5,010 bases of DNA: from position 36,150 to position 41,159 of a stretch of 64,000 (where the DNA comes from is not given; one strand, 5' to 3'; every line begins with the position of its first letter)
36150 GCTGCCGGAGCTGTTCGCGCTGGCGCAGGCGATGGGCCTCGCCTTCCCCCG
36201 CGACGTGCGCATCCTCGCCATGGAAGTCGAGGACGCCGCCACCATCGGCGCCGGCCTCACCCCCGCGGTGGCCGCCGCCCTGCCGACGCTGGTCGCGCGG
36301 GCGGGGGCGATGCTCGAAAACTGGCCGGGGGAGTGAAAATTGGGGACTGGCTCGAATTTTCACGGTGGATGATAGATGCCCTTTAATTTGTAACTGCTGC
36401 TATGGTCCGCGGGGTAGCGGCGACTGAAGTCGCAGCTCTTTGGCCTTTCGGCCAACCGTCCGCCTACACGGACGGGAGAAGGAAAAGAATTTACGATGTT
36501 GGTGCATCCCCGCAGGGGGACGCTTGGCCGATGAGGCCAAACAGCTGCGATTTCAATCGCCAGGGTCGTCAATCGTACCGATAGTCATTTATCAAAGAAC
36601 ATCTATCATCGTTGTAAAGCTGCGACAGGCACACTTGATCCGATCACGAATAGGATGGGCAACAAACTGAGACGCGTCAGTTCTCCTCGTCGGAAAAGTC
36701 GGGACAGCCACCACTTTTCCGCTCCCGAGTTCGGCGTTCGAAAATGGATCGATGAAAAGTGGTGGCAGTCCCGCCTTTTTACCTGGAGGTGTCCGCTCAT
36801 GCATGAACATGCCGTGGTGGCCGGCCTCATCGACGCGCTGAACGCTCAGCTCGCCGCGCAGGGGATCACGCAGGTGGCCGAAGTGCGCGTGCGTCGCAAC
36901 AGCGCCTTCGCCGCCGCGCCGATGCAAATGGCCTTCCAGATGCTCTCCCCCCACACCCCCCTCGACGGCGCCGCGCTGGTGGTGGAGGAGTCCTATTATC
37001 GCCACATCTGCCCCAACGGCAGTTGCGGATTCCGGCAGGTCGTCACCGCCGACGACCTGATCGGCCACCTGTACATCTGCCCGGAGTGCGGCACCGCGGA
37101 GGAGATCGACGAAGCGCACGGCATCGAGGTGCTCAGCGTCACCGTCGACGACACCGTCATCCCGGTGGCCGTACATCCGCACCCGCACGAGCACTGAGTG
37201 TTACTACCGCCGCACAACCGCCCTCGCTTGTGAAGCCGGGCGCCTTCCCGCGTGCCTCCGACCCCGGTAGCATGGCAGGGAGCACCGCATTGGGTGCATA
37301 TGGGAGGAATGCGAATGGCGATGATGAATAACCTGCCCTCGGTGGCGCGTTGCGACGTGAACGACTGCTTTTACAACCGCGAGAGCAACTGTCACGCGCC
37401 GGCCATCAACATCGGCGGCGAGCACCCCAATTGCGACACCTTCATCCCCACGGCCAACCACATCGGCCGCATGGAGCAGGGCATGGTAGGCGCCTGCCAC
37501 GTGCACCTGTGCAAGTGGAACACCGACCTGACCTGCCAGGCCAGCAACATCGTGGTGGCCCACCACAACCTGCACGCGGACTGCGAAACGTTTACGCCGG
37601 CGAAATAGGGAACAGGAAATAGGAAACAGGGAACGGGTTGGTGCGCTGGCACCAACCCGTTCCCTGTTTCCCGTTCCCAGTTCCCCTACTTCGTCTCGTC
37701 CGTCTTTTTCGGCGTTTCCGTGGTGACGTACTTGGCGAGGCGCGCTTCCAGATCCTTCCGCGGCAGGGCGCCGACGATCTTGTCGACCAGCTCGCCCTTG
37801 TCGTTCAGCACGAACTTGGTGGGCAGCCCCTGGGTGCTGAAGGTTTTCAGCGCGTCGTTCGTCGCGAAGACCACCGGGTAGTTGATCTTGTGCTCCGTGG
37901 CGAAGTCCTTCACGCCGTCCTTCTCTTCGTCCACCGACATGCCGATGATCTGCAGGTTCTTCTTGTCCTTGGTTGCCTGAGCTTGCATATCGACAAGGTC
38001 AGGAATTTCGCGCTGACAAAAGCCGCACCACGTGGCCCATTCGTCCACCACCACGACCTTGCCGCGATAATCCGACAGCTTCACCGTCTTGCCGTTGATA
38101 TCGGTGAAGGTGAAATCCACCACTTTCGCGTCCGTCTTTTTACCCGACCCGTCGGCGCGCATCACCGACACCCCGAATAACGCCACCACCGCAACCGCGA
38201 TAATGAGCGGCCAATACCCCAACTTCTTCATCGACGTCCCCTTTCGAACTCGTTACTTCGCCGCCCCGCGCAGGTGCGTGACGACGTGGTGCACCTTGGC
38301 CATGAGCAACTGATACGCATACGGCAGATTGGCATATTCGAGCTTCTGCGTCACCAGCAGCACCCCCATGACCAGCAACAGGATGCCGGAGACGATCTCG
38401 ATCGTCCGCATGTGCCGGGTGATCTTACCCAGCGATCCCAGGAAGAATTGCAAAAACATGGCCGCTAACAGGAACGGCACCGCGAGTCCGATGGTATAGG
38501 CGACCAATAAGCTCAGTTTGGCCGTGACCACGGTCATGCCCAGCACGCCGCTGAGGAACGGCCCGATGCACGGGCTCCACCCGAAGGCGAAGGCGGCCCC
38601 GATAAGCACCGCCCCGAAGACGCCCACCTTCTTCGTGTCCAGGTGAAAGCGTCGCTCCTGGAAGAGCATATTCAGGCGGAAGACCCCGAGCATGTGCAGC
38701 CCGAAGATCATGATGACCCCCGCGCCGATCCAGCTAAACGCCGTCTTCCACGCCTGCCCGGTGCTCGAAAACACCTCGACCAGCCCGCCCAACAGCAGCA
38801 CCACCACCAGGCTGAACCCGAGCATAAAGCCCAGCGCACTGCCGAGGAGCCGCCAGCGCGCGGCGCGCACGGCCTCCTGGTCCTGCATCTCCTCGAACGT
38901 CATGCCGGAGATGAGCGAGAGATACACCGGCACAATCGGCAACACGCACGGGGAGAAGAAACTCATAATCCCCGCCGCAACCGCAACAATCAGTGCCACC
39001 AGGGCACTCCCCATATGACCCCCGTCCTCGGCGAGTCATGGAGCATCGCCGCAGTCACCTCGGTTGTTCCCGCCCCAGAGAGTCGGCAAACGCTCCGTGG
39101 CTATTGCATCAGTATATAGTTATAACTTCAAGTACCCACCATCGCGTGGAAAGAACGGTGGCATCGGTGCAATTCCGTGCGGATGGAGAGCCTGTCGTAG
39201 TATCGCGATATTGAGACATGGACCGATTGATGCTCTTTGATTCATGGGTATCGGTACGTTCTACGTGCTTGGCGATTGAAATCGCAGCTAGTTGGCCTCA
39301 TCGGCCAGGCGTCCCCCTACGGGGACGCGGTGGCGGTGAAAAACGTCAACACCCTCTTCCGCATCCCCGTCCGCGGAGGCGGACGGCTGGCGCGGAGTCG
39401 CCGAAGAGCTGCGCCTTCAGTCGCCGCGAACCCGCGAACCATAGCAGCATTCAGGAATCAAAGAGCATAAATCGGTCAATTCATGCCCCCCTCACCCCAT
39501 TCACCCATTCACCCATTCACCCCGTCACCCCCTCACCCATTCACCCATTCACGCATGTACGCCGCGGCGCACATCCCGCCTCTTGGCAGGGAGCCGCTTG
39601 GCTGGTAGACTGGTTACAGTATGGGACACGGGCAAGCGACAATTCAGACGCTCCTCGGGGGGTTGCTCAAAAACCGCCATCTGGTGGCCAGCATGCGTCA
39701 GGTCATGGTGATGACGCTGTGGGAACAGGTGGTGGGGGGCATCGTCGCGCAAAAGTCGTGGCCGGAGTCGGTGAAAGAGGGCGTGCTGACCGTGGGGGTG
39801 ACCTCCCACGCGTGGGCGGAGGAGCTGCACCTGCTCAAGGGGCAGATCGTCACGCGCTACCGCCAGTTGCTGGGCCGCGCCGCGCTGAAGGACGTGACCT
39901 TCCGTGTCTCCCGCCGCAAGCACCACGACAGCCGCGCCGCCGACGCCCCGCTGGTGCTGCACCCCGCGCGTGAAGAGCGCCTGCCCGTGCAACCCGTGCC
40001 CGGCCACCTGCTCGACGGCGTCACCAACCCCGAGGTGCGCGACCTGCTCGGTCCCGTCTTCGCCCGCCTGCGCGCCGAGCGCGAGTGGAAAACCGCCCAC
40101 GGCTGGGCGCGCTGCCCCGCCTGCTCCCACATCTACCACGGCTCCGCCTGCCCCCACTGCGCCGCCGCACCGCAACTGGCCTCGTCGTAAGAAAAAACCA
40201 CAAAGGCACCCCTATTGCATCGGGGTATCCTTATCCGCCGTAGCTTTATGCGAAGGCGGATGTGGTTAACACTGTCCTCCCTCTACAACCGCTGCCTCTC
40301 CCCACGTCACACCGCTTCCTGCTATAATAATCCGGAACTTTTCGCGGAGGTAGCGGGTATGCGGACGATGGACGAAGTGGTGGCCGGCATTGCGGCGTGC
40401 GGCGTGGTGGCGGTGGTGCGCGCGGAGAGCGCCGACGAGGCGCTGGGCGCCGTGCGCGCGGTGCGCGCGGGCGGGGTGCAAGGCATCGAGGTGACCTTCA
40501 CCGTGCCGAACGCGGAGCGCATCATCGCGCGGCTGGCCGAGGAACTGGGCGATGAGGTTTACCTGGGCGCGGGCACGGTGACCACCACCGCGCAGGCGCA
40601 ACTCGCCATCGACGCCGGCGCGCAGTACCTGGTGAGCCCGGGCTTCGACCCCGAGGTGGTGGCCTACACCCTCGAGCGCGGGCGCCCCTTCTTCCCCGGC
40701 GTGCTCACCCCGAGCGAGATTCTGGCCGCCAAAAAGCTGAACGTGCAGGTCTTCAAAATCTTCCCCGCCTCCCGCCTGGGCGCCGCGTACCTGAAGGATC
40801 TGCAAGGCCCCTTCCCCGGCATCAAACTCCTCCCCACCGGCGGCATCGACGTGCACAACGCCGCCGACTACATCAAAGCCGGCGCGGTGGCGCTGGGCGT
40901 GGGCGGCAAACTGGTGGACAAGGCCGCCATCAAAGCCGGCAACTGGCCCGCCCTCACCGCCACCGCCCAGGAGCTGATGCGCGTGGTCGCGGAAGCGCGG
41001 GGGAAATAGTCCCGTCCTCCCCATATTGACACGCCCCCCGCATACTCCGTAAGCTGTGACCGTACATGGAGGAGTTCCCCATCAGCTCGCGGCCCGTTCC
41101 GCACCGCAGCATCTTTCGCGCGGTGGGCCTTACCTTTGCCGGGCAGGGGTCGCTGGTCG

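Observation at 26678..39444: Complete hypF / hdrCBA-mvhDGA-protease / hypA locus punctuated by MITEs, with adjacent DUF1540 and TlpA-CcdA thiol-disulfide genes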

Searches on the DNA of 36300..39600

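Call 47: search_rna_families(source=window, start=36300, end=39600, threshold=evalue, max_evalue=10)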
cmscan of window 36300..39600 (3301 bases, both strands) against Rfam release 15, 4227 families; matches with E-value up to 10: 19.
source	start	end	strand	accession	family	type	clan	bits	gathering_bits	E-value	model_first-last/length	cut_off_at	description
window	37606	37687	-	RF03964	mir-H1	Gene; miRNA;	-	36.4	97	0.0013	1-85/85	no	mir-H1 microRNA precursor family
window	37606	37687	+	RF03964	mir-H1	Gene; miRNA;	-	34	97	0.0047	1-85/85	no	mir-H1 microRNA precursor family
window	37597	37684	-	RF00834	mir-268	Gene; miRNA;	-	28.9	47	0.014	1-89/89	no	mir-268 microRNA precursor family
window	37608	37685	-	RF03952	mir-3718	Gene; miRNA;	-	27.3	78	0.0045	1-92/92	no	mir-3718 microRNA precursor family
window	37605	37689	-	RF00912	mir-877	Gene; miRNA;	-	26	47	0.045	1-86/86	no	mir-877 microRNA precursor family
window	37608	37685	+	RF03952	mir-3718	Gene; miRNA;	-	25.3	78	0.018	1-92/92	no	mir-3718 microRNA precursor family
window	37621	37671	-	RF03485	mir-4000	Gene; miRNA;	-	24.5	58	0.083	1-54/54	no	mir-4000 microRNA precursor family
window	37613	37681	+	RF04164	MIR1507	Gene; miRNA;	-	24.2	73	0.023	1-107/107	no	MIR1507 microRNA precursor family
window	37625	37670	+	RF03192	mir-6794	Gene; miRNA;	-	23.7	74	0.28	1-62/62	no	mir-6794 microRNA precursor family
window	36433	36549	+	RF03462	mir-4677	Gene; miRNA;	-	22.9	80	0.17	1-59/59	no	mir-4677 microRNA precursor family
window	37613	37685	-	RF03365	mir-1236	Gene; miRNA;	-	20.9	115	1.8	1-102/102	no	mir-1236 microRNA precursor family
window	37626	37667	+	RF03425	mir-1292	Gene; miRNA;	-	20.8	90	3.5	1-66/66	no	mir-1292 microRNA precursor family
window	37627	37666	-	RF03425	mir-1292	Gene; miRNA;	-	20.4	90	4.5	1-66/66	no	mir-1292 microRNA precursor family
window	37624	37670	-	RF03340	mir-6511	Gene; miRNA;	-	20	87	5.7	1-67/67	no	mir-6511 microRNA precursor family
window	36451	36528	-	RF03457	MIR173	Gene; miRNA;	-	19.8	70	1.5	1-102/102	no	MIR173 microRNA precursor family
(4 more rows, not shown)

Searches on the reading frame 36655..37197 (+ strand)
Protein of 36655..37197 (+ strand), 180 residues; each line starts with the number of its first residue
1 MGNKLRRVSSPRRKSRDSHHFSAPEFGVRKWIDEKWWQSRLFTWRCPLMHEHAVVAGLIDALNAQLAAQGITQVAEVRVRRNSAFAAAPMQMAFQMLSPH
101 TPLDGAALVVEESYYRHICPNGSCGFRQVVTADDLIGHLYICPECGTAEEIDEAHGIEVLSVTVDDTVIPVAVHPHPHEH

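Call 4: search_protein_families(library=pfam, proteins=[window:36655-37197:+])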
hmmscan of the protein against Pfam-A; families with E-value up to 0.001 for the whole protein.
window:36655-37197:+ (180 aa): 1 family
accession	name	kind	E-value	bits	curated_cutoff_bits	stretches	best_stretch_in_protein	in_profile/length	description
PF01155.25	HypA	-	8.9e-12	45.5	28.9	1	49-162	1-110/112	Hydrogenase/urease nickel incorporation, metallochaperone, hypA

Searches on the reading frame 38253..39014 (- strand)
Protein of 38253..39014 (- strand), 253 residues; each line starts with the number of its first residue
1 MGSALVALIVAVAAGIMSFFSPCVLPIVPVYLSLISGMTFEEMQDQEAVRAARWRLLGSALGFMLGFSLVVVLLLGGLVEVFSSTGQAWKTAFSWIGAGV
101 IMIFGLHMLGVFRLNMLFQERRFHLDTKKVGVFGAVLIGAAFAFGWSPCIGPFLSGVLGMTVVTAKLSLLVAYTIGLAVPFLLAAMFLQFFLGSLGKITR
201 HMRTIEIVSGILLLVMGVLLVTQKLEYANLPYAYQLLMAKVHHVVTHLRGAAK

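Call 5: search_protein_families(library=pfam, proteins=[window:38253-39014:-])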
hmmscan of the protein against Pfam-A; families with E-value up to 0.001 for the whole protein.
window:38253-39014:- (253 aa): 1 family
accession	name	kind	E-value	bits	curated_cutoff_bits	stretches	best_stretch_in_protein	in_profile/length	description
PF02683.22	DsbD_TM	-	7.6e-11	42.2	27.1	1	6-223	3-217/219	Cytochrome C biogenesis protein transmembrane domain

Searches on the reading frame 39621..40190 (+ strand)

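Call 5: search_protein_families(library=pfam, proteins=[window:39621-40190:+])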
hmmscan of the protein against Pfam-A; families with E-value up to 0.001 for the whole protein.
window:39621-40190:+ (189 aa): 1 family
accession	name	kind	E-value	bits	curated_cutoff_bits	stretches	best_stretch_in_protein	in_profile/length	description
PF05258.17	DciA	-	2.5e-16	60.1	24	1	8-94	2-89/89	Dna[CI] antecedent, DciA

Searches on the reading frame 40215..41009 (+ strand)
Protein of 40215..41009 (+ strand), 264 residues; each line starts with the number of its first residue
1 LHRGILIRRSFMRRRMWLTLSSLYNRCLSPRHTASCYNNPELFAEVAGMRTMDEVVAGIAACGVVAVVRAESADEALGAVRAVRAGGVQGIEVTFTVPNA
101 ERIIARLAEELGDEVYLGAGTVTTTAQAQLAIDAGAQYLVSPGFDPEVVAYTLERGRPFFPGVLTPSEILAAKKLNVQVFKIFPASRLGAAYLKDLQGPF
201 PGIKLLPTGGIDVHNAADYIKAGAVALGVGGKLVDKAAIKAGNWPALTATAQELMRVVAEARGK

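Call 5: search_protein_families(library=pfam, proteins=[window:40215-41009:+])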
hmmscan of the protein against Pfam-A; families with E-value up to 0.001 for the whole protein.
window:40215-41009:+ (264 aa): 1 family
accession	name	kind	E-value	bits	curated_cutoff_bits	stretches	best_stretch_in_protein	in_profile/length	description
PF01081.25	Aldolase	-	3.8e-45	154.2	27.8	1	62-248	8-194/196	KDPG and KHG aldolase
